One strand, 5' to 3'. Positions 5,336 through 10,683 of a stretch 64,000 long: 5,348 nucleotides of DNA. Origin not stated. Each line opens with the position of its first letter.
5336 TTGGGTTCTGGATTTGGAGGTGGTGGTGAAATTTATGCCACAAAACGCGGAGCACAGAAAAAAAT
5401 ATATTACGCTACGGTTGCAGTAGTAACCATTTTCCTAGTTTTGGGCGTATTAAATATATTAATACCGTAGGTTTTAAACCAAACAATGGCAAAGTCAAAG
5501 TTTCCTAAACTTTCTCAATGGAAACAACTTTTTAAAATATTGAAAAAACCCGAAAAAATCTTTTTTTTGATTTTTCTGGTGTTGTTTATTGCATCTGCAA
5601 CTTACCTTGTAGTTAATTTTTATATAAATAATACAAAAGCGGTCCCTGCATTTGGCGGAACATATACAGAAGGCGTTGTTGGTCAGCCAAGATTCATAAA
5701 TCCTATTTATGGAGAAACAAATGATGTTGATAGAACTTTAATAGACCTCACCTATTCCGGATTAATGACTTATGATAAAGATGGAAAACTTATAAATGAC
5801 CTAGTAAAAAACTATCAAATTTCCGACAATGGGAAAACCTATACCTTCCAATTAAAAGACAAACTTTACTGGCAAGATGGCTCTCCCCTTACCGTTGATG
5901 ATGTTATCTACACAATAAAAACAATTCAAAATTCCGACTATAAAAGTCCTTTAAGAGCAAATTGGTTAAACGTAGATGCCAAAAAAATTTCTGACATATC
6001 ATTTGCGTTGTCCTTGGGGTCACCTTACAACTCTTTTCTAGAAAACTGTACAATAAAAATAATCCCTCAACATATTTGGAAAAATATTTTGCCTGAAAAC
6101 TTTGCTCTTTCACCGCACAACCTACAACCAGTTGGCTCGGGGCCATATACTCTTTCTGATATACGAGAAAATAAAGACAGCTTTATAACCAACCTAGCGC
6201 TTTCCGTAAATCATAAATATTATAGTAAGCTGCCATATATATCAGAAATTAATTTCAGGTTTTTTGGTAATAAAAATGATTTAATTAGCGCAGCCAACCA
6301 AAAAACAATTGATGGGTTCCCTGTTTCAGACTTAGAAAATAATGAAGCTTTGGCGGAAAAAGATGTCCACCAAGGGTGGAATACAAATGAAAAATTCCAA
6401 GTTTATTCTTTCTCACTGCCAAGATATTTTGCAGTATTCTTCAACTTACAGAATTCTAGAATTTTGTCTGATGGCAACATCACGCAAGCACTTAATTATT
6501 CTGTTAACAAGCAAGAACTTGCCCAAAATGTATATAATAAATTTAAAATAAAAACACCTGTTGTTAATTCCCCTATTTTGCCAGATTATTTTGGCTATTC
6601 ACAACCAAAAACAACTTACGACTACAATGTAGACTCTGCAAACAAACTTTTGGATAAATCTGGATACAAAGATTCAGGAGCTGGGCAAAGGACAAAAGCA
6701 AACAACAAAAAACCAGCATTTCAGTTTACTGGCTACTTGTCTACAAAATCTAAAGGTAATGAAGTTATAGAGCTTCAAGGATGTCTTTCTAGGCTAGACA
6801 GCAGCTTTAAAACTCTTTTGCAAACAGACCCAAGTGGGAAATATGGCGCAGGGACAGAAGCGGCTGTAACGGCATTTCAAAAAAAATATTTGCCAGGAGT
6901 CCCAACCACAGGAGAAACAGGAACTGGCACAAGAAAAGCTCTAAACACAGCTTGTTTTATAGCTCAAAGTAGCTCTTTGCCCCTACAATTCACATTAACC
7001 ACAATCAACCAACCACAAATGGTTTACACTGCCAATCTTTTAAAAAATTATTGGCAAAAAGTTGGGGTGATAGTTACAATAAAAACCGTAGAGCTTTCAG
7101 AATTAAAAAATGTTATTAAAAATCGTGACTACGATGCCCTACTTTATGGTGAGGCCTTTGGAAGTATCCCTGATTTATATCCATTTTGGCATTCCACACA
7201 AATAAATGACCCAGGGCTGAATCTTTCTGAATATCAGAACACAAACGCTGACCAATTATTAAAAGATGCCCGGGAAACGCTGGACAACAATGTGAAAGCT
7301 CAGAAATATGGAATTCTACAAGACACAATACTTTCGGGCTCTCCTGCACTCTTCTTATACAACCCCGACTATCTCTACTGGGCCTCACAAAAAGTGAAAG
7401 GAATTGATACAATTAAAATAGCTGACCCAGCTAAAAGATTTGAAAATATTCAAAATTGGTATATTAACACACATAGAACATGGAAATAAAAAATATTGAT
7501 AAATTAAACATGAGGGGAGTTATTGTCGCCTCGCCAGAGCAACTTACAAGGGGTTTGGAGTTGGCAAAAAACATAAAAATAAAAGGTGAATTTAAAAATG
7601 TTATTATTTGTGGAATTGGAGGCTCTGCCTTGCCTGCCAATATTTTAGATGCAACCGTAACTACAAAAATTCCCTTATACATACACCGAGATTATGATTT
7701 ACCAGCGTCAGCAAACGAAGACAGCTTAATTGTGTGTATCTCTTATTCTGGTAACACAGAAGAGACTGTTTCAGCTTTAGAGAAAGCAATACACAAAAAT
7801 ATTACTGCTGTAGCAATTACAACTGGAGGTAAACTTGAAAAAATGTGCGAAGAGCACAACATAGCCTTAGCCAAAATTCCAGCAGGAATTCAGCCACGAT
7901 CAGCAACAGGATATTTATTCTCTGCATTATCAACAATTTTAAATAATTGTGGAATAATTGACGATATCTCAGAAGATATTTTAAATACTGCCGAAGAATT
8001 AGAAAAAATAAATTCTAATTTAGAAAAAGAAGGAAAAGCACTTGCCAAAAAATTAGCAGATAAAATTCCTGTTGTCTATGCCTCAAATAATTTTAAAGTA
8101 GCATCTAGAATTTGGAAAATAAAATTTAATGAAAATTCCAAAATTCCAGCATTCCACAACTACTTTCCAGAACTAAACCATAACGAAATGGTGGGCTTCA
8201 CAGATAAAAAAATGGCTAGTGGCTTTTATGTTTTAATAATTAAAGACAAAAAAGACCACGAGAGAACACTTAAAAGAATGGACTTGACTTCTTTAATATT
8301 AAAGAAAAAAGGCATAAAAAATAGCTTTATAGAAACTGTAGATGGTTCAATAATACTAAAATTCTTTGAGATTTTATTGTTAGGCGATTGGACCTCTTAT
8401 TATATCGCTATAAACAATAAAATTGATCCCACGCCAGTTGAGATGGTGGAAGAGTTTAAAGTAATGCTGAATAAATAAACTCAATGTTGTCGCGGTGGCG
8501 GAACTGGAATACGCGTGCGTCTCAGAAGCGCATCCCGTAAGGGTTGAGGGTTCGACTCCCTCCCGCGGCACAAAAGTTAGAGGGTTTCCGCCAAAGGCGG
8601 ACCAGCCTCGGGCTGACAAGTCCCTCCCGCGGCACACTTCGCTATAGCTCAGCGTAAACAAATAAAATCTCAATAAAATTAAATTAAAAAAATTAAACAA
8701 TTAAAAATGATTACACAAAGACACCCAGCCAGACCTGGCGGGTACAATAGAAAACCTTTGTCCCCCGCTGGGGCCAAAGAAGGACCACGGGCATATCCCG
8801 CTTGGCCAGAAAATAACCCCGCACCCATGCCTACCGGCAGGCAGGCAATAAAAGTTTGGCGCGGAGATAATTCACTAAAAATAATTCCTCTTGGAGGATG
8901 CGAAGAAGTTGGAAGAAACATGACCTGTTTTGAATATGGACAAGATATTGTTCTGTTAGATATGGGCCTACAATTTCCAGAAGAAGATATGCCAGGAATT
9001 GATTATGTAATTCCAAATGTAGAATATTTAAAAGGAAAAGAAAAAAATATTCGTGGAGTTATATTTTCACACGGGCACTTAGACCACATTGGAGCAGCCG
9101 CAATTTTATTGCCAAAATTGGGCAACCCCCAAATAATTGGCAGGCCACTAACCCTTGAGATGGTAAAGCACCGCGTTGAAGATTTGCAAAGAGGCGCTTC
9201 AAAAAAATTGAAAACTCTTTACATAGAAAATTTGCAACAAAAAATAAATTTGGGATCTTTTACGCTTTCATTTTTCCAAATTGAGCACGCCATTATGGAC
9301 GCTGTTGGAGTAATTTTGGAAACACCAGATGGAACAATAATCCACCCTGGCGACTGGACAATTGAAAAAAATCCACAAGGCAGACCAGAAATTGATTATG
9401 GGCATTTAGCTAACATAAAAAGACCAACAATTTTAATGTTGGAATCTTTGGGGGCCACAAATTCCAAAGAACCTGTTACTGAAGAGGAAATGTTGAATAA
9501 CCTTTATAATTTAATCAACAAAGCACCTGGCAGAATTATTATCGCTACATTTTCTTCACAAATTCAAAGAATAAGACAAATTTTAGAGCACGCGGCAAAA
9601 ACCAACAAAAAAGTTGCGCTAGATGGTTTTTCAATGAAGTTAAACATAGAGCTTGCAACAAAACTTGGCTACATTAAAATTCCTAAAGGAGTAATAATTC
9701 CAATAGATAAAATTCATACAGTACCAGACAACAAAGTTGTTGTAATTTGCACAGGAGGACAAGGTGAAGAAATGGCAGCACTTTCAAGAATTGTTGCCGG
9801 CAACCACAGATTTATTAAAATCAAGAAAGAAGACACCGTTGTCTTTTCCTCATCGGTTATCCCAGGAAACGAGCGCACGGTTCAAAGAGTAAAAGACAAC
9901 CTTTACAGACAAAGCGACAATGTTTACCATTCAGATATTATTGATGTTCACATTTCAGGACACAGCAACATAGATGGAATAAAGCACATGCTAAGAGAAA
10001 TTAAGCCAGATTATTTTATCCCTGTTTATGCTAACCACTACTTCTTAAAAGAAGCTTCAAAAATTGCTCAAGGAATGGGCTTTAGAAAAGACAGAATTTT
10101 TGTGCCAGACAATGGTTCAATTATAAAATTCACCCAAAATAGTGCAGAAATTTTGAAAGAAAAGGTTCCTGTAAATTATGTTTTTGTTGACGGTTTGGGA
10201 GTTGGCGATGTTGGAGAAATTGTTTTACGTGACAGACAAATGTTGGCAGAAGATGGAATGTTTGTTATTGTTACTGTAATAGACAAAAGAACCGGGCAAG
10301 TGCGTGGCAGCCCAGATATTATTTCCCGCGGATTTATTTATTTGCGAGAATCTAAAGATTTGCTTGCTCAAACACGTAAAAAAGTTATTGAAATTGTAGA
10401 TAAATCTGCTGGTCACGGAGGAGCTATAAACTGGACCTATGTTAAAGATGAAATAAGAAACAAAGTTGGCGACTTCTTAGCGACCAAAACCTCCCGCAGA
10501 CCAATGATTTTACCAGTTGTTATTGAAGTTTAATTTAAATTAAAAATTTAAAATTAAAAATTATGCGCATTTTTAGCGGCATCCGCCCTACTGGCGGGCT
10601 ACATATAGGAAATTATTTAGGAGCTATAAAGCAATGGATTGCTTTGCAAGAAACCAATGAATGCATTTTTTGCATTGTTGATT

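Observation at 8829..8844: Recurring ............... palindromic motif upstream of several genes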

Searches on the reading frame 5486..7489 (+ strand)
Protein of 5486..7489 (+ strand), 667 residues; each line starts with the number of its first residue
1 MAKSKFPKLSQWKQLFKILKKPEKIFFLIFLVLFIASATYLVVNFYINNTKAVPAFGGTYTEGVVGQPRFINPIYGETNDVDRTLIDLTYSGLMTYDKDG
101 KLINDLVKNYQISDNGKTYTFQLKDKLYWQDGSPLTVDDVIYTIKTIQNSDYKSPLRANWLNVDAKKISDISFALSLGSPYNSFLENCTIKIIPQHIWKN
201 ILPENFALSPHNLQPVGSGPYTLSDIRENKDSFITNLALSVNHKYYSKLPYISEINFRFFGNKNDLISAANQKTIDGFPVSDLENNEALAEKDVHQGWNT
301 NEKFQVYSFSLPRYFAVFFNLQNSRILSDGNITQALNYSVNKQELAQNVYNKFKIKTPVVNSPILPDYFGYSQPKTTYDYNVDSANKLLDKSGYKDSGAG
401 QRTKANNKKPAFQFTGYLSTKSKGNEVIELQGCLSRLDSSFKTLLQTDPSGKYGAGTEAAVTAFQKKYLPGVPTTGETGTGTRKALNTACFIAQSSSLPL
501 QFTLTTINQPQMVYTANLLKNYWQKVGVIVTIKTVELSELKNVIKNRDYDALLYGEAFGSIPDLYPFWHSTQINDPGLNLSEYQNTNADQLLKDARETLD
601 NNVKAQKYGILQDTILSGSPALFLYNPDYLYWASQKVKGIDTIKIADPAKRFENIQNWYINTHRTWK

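Call 65: search_protein_families(library=pfam, proteins=[window:5486-7489:+])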
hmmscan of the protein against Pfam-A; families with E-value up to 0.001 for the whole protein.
window:5486-7489:+ (667 aa): 2 families
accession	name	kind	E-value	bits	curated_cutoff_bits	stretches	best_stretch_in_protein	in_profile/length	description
PF00496.27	SBP_bac_5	-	7.1e-54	183.8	32.4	2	102-412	2-288/368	Bacterial extracellular solute-binding proteins, family 5 Middle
PF01471.23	PG_binding_1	-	1.3e-08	35.3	23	1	424-486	2-57/57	Putative peptidoglycan binding domain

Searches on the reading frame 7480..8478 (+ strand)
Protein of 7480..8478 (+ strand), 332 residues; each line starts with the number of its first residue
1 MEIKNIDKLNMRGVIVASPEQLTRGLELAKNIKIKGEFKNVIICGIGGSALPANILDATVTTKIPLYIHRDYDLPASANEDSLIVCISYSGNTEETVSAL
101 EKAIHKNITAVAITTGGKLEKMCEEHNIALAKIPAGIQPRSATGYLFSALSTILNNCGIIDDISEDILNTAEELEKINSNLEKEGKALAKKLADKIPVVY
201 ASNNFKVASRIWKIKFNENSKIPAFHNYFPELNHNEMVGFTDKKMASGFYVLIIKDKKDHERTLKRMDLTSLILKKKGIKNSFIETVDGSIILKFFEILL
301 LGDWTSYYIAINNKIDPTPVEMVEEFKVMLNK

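Call 65: search_protein_families(library=pfam, proteins=[window:7480-8478:+])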
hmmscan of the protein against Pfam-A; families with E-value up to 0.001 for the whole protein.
window:7480-8478:+ (332 aa): 2 families
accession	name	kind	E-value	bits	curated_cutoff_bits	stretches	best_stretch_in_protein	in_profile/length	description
PF10432.14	bact-PGI_C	-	9.9e-43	146.1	24.5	1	183-329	3-150/151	Bacterial phospho-glucose isomerase C-terminal SIS domain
PF01380.27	SIS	-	3.2e-07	30.7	25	1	39-123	6-98/131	SIS domain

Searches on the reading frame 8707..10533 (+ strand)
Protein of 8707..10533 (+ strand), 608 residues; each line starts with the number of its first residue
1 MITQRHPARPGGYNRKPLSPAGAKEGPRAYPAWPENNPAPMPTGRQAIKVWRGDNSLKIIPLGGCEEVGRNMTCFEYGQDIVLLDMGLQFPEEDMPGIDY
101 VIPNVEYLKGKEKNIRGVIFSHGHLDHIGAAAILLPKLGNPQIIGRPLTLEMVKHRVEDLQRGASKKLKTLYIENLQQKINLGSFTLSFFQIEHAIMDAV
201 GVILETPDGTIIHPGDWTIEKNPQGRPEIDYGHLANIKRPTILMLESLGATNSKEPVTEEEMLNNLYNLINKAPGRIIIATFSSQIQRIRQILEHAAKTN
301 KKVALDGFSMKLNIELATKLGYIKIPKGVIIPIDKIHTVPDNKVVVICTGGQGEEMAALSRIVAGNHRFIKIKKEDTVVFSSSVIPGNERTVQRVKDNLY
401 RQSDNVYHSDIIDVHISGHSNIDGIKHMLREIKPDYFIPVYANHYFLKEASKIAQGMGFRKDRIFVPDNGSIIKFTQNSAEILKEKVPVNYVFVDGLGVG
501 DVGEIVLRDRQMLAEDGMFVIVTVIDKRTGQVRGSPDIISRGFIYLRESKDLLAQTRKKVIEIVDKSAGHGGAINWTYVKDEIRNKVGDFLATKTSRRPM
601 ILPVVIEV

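Call 13: search_protein_families(library=pfam, proteins=[window:8707-10533:+])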
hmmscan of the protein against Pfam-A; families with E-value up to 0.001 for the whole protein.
window:8707-10533:+ (608 aa): 5 families
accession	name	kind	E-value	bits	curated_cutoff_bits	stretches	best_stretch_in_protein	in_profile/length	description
PF22505.1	RNase_J_b_CASP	-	5e-47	159.3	27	1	275-399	2-126/126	Ribonuclease J, beta-CASP domain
PF17770.6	RNase_J_C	-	4.7e-29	101.8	23.8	1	506-608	1-102/102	Ribonuclease J C-terminal domain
PF00753.33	Lactamase_B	-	9.1e-09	36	22.7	1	81-216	17-149/196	Metallo-beta-lactamase superfamily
PF12706.13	Lactamase_B_2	-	1.4e-06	28.5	27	1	113-218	29-144/200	Beta-lactamase superfamily domain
PF07521.17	RMMBL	-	0.00077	19.8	21.6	0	411-440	8-38/63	Zn-dependent metallo-hydrolase RNA specificity domain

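Call 68: find_homologous_proteins(query=window:8827-10533:+, max_evalue=1e-50)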
Query window:8827-10533:+ (568 aa): 8000 proteins with E <= 1e-50 among 8000 candidates; the best 120 are listed.
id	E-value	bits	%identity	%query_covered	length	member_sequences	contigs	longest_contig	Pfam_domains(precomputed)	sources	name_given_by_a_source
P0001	0.0e+0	1217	96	99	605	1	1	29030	PF17770.8,PF12706.14,PF22505.2,PF00753.34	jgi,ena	-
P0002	0.0e+0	1191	94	99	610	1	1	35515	PF17770.8,PF12706.14,PF22505.2,PF00753.34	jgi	jgi:ribonuclease J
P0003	0.0e+0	1157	92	99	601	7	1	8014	PF17770.8,PF12706.14,PF22505.2,PF00753.34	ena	-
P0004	0.0e+0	1154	91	99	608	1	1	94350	PF17770.8,PF12706.14,PF22505.2,PF00753.34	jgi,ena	-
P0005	0.0e+0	1141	88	99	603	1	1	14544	PF17770.8,PF22505.2,PF00753.34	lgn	-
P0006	0.0e+0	1140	89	99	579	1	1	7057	PF17770.8,PF12706.14,PF22505.2,PF00753.34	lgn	-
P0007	0.0e+0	1139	89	99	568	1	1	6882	PF17770.8,PF12706.14,PF22505.2,PF00753.34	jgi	jgi:ribonuclease J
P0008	0.0e+0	1136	90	99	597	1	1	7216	PF17770.8,PF12706.14,PF22505.2,PF00753.34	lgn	-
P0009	0.0e+0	1134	89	98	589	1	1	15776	PF17770.8,PF12706.14,PF22505.2,PF00753.34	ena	-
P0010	0.0e+0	1131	88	99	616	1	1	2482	PF17770.8,PF12706.14,PF22505.2,PF00753.34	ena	-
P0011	0.0e+0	1130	88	99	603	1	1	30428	PF17770.8,PF12706.14,PF22505.2,PF00753.34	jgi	-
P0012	0.0e+0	1130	90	98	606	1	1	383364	PF17770.8,PF12706.14,PF22505.2,PF00753.34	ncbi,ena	-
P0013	0.0e+0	1129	88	99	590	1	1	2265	PF17770.8,PF12706.14,PF22505.2,PF00753.34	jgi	jgi:ribonuclease J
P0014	0.0e+0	1126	88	98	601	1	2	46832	PF17770.8,PF12706.14,PF22505.2,PF00753.34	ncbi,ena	-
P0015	0.0e+0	1126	88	99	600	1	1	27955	PF17770.8,PF12706.14,PF22505.2,PF00753.34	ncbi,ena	-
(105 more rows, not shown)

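Call 83: find_encoding_contigs(protein=P0001, flank=10000, max_places=2)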
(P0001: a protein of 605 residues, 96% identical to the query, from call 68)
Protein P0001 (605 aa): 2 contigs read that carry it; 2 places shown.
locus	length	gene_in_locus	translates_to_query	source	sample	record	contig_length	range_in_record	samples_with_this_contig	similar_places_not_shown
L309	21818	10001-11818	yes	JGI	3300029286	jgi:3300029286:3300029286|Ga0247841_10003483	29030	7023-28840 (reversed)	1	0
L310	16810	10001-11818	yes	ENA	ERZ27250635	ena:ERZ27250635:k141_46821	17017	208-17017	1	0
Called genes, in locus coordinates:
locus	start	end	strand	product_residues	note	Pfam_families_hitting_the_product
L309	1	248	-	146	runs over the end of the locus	?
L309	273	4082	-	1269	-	-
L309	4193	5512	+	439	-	PF01541:GIY-YIG, PF02151:UVR (weak), PF08459:UvrC_RNaseH_dom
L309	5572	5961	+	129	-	PF04020:Phage_holin_4_2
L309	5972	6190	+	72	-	-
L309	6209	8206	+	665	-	PF00496:SBP_bac_5, PF01471:PG_binding_1, PF00496:SBP_bac_5 (weak)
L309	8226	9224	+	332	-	PF01380:SIS (weak), PF10432:bact-PGI_C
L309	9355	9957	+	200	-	PF00702:Hydrolase, PF13419:HAD_2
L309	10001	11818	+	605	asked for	PF00753:Lactamase_B, PF12706:Lactamase_B_2 (weak), PF22505:RNase_J_b_CASP, PF17770:RNase_J_C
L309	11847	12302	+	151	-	-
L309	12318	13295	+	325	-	PF00579:tRNA-synt_1b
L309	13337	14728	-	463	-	PF02878:PGM_PMM_I, PF02879:PGM_PMM_II, PF02880:PGM_PMM_III, PF00408:PGM_PMM_IV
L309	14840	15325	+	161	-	PF01250:Ribosomal_S6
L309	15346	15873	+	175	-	PF00436:SSB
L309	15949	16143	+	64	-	PF01084:Ribosomal_S18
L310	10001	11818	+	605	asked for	PF00753:Lactamase_B, PF12706:Lactamase_B_2 (weak), PF22505:RNase_J_b_CASP, PF17770:RNase_J_C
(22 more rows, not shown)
